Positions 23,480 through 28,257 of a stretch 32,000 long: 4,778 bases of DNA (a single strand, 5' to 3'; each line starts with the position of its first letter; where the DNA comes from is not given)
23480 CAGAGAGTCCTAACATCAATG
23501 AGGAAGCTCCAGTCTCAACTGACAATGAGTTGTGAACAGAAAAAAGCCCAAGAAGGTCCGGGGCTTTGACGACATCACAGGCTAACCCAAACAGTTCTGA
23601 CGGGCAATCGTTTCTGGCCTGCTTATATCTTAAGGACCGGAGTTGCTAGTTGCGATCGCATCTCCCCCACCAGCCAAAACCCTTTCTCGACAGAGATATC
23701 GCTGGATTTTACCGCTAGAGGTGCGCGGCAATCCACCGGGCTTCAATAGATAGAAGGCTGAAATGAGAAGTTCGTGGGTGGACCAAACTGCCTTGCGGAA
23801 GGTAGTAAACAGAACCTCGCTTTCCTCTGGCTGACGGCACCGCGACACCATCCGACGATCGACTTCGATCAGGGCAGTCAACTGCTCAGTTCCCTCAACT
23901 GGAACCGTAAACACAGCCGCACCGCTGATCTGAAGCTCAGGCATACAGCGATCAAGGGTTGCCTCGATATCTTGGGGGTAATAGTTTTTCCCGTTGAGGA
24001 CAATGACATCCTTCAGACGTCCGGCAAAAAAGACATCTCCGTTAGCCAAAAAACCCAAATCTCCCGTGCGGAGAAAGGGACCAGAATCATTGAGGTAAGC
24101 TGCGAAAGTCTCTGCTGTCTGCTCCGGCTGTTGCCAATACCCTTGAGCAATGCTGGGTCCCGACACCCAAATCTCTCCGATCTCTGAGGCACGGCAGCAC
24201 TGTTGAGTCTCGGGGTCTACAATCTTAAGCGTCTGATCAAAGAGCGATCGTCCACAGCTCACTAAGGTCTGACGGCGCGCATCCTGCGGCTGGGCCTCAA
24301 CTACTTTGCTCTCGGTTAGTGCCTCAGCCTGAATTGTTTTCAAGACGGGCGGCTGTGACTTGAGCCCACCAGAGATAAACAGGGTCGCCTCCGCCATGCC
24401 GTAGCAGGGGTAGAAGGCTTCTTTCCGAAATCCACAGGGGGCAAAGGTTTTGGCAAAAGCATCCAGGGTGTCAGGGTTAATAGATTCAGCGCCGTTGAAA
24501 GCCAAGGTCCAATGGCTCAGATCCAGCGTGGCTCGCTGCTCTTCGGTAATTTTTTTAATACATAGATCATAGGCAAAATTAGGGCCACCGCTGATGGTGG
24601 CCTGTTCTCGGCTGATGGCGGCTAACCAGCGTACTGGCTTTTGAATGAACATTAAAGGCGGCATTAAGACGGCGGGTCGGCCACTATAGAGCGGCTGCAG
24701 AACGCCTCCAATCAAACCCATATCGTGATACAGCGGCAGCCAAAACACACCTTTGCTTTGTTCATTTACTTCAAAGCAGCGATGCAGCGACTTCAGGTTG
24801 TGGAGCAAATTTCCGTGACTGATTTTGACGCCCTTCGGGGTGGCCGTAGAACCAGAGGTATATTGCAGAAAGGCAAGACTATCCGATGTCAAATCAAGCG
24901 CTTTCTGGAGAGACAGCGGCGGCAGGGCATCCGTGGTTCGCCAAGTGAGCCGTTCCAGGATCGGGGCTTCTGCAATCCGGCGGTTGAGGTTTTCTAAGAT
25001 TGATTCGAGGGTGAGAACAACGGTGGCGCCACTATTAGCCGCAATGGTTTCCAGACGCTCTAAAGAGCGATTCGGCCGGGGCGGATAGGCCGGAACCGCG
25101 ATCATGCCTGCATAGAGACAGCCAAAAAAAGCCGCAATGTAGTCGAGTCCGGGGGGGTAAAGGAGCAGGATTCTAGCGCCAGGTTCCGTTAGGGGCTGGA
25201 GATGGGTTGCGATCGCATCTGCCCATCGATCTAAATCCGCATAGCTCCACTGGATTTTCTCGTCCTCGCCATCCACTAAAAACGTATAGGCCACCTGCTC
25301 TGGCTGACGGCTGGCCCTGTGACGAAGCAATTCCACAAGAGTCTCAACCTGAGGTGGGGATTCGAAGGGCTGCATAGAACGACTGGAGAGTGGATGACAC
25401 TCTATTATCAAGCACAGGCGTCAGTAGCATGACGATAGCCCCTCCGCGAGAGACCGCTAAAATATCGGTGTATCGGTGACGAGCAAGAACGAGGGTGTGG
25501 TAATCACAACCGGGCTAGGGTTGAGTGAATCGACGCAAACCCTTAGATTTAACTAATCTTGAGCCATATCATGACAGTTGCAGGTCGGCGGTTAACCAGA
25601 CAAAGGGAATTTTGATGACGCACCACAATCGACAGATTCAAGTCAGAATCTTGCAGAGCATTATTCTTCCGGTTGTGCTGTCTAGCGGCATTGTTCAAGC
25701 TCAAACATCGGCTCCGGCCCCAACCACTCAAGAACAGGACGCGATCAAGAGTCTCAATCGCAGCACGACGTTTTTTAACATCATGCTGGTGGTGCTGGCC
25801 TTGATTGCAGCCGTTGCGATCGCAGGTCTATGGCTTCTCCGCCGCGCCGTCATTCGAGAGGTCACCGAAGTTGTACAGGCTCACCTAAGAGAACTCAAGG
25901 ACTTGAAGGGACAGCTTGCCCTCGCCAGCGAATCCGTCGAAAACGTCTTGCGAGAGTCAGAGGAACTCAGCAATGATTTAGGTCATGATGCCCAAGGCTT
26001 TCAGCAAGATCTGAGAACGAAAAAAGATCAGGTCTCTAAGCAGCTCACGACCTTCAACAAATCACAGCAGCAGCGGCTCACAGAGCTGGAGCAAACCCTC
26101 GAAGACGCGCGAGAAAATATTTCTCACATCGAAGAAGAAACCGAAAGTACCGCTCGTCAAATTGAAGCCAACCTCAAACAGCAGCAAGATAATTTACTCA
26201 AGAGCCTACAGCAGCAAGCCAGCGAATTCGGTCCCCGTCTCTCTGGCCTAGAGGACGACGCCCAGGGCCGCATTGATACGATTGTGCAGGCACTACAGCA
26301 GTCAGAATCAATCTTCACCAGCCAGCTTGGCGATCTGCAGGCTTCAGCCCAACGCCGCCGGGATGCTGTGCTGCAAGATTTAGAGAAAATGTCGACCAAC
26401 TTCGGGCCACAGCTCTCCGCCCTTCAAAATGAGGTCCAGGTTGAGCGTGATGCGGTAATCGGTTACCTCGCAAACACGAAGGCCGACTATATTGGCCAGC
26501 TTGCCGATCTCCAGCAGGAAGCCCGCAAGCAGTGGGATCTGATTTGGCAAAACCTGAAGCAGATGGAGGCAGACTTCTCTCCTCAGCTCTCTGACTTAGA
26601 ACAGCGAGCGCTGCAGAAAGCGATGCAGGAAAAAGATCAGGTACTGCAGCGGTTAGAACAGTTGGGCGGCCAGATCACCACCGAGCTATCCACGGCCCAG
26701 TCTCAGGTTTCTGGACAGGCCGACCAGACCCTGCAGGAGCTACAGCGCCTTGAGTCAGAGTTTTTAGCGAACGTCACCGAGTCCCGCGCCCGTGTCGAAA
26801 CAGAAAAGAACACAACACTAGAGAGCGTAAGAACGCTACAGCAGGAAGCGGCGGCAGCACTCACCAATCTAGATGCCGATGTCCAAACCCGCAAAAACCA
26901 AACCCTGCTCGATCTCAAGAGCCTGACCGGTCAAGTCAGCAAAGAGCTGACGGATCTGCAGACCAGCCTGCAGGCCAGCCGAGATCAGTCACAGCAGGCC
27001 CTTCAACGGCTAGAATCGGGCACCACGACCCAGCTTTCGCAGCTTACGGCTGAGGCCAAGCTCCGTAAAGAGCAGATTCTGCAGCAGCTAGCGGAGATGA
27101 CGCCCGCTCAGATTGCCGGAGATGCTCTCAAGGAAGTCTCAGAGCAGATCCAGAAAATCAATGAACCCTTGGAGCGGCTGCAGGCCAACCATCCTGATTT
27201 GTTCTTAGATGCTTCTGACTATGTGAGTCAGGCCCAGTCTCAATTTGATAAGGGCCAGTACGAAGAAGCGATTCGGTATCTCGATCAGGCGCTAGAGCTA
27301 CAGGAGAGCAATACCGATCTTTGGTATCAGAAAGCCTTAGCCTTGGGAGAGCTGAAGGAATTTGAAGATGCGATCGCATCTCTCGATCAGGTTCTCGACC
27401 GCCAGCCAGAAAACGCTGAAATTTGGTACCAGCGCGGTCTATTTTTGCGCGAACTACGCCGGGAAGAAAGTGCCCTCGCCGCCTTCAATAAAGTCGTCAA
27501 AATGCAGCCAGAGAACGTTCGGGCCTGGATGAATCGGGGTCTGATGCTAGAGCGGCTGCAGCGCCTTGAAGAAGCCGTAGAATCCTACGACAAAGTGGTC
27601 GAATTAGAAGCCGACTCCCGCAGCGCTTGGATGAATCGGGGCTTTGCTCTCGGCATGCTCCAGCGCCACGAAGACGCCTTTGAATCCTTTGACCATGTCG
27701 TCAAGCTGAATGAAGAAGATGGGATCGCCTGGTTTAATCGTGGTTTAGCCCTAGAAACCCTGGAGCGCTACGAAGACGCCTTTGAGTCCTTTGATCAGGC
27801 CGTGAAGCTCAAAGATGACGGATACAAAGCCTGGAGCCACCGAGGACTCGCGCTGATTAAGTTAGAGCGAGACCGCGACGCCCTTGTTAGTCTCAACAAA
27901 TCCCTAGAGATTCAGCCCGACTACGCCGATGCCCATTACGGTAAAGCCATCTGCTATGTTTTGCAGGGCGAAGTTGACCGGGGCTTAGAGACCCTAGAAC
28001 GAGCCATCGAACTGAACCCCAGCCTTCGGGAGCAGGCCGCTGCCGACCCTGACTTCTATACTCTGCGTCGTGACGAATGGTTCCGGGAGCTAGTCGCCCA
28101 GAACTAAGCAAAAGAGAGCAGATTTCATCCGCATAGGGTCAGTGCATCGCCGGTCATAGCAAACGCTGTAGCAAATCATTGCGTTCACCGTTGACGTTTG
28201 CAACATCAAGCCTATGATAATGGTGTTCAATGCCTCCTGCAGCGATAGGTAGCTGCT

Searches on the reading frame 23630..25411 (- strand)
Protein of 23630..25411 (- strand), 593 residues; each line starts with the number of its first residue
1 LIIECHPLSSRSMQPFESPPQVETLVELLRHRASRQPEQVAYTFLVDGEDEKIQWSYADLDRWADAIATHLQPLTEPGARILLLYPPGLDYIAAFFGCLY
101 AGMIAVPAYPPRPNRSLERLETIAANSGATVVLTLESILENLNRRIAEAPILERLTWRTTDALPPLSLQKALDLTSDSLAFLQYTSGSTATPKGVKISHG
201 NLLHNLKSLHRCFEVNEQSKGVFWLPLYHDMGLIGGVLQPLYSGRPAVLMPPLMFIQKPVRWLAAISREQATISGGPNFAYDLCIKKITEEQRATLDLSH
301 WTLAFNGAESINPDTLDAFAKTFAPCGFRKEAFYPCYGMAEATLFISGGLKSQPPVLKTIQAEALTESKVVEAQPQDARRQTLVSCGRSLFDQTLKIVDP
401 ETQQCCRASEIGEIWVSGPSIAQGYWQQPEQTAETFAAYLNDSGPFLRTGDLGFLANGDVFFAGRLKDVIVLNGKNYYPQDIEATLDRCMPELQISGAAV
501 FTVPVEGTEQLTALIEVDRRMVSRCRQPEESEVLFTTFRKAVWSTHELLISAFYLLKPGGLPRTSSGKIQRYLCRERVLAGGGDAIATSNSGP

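Call 71: search_protein_families(library=ncbifam, proteins=[window:23630-25411:-], max_evalue=1e-8)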
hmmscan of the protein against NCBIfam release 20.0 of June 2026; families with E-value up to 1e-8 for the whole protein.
window:23630-25411:- (593 aa): 87 families (the best 25 are shown)
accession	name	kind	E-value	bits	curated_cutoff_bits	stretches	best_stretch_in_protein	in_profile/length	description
NF004282.0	PRK05691.1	subfamily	7e-172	573.3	4090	1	23-588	9-568/4334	non-ribosomal peptide synthase/polyketide synthase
NF004509.1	PRK05850.1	subfamily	1.4e-133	446.2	775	1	23-578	3-568/578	fatty-acid--AMP ligase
NF038337.1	FAAL_FadD21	exception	4.9e-117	391.8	1100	1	24-578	5-569/579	fatty-acid--AMP ligase FAAL21/FadD21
NF009124.0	PRK12476.1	subfamily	1.1e-115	387.2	922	1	20-581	31-607/612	fatty acyl-AMP ligase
NF006624.1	PRK09192.1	subfamily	1.7e-115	386.6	600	1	54-581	44-563/567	fatty acyl-AMP ligase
NF038339.3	FAAL_FadD32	equivalog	2.4e-112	376.1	975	1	22-581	17-611/625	long-chain-fatty-acid--AMP ligase FadD32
NF040633.1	FadD32_Coryne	exception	5.4e-105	352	875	1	42-576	50-610/614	FadD32-like long-chain-fatty-acid--AMP ligase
NF038338.1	FAAL_FadD28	exception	5.2e-100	335.5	1100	1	23-577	4-569/580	fatty-acid--AMP ligase FAAL28/FadD28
NF005850.0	PRK07768.1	subfamily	3.3e-88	296.3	572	1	169-577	144-542/545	long-chain-fatty-acid--CoA ligase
NF004510.0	PRK05851.1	equivalog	1e-65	221.9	621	1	54-577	31-519/525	long-chain-fatty acid--ACP ligase MbtM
TIGR01733.1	AA-adenyl-dom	subfamily_domain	6.8e-52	176.6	317.4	2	56-348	1-279/409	amino acid adenylation domain-containing protein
NF004837.0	PRK06187.1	subfamily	1.6e-49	168.6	476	1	23-581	8-525/531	long-chain-fatty-acid--CoA ligase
NF006181.0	PRK08314.1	subfamily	1.3e-41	142.5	705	2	372-521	361-505/563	long-chain-fatty-acid--CoA ligase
NF005702.0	PRK07514.1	subfamily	1e-40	139.5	558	1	25-576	5-498/506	malonyl-CoA synthase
NF004511.1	PRK05852.1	equivalog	9.4e-40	136.7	650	1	25-533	1-464/505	FadD7 family fatty acid--CoA ligase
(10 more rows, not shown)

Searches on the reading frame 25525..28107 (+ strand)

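Call 71: search_protein_families(library=ncbifam, proteins=[window:25525-28107:+], max_evalue=1e-8)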
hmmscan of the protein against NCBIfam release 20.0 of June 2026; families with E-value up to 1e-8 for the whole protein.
window:25525-28107:+ (860 aa): 9 families
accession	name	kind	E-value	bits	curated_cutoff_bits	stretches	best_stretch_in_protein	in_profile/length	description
NF040959.1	MamA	equivalog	5.9e-40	136.9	200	2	566-730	40-204/204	magnetosome protein MamA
NF047558.1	TPR_END_plus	domain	8.1e-34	115.4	32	1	803-857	1-55/56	TPR end-of-group domain-containing protein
TIGR02917.1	PEP_TPR_lipo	equivalog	9.7e-23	80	312.2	1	504-783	70-343/899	XrtA/PEP-CTERM system TPR-repeat protein PrsT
TIGR02521.1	type_IV_pilW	equivalog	6.2e-22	78.3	154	2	680-827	46-195/234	type IV pilus biogenesis/stability protein PilW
NF008391.2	PRK11189.1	equivalog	1.2e-18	67.6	250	1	616-733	46-167/297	lipoprotein NlpI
TIGR02552.1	LcrH_SycD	equivalog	1.1e-17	64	104.8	0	648-732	35-119/136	SycD/LcrH family type III secretion system chaperone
NF033920.0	C39_PA2778_fam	equivalog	8.5e-15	54.9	150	0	641-728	166-253/255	PA2778 family cysteine peptidase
TIGR00990.1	3a0801s09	subfamily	7.2e-14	51.3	757.25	0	558-704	359-506/615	mitochondrial import receptor subunit TOM70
NF033762.1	social_mot_Tgl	equivalog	1.7e-09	37.4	225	0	596-782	30-219/252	social motility TPR repeat lipoprotein Tgl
